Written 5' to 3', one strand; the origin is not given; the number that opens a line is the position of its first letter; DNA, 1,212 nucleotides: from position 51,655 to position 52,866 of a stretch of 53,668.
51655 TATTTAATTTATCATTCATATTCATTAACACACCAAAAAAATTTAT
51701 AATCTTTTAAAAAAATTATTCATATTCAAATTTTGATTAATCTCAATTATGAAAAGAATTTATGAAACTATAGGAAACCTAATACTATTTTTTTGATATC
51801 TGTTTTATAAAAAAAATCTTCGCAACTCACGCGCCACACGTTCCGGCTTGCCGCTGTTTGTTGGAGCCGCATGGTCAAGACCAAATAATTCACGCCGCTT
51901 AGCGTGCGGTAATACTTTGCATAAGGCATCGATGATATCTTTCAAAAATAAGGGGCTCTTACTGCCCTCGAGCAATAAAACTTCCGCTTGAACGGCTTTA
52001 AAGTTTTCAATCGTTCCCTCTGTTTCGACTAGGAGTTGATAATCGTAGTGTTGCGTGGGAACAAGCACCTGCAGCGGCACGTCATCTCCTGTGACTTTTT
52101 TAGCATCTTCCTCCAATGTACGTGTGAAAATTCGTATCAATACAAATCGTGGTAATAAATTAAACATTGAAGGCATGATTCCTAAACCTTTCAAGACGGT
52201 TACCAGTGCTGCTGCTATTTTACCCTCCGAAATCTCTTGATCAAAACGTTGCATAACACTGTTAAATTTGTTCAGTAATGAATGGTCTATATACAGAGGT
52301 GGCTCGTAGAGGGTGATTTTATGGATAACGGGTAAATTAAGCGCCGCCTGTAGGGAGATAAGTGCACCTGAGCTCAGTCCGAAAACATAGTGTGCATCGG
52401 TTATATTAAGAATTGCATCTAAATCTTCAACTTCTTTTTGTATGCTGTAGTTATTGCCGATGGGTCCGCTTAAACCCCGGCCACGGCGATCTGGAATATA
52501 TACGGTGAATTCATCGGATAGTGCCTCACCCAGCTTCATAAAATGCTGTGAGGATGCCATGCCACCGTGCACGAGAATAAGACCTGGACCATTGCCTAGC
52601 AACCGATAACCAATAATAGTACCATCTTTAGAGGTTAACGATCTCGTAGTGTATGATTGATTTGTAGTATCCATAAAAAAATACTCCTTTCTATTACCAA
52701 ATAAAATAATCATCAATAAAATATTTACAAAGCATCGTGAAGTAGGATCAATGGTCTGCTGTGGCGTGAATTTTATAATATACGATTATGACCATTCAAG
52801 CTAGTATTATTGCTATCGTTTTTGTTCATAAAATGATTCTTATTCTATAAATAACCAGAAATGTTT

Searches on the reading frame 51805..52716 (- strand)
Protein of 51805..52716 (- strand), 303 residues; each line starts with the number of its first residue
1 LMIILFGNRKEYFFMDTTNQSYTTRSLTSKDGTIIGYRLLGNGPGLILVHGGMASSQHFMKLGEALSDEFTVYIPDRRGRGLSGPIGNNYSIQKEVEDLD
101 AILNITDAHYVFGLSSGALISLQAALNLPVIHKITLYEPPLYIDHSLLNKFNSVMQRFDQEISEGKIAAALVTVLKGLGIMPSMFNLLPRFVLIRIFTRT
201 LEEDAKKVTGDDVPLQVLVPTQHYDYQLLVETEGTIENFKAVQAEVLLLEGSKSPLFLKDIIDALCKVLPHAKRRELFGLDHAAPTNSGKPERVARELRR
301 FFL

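Call 9: search_protein_families(library=pfam, proteins=[window:51805-52716:-], max_evalue=0.01)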
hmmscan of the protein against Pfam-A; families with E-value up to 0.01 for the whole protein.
window:51805-52716:- (303 aa): 3 families
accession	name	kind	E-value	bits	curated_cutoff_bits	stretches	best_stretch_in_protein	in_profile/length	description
PF00561.26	Abhydrolase_1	-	4.4e-16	59.7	25.8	1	46-282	3-238/245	alpha/beta hydrolase fold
PF12697.13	Abhydrolase_6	-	3.1e-13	51.3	26.3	1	46-296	1-216/217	Alpha/beta hydrolase family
PF12146.15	Hydrolase_4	-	1.9e-10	40.9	27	1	46-161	7-132/239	Serine aminopeptidase, S33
